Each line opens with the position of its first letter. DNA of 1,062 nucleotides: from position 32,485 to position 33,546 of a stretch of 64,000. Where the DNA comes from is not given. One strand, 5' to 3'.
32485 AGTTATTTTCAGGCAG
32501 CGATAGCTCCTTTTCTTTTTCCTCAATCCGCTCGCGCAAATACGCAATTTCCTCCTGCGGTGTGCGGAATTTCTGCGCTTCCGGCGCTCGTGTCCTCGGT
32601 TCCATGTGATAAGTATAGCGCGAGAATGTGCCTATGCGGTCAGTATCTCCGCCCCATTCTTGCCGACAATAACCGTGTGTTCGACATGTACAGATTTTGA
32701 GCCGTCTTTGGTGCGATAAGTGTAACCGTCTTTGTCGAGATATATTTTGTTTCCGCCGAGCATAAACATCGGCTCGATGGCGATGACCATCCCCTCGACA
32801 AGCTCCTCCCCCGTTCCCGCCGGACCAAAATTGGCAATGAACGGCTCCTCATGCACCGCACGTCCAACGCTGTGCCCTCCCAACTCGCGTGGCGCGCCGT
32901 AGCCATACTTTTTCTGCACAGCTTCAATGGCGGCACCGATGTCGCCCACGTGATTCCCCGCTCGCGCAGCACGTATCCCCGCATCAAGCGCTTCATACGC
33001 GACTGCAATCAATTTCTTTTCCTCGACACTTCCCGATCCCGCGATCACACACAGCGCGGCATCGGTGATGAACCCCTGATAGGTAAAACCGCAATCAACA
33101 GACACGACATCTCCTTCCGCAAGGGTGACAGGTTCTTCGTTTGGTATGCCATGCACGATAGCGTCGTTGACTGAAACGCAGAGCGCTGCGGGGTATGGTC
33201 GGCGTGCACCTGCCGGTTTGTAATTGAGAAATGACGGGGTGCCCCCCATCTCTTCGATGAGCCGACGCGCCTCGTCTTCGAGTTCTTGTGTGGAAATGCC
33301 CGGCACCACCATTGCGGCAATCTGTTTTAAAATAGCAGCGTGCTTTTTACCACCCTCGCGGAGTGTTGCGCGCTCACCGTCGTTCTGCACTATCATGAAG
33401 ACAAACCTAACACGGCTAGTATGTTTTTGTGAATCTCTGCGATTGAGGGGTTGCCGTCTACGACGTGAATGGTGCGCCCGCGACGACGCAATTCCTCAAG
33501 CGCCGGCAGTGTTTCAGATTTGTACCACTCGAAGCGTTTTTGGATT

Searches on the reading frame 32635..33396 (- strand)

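Call 73: search_protein_families(library=pfam, proteins=[window:32635-33396:-], max_evalue=0.001)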
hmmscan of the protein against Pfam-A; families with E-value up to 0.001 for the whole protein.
window:32635-33396:- (254 aa): 1 family
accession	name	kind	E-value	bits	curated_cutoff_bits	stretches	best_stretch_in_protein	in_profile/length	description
PF00557.29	Peptidase_M24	-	3e-45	155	23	1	11-245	2-207/208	Metallopeptidase family M24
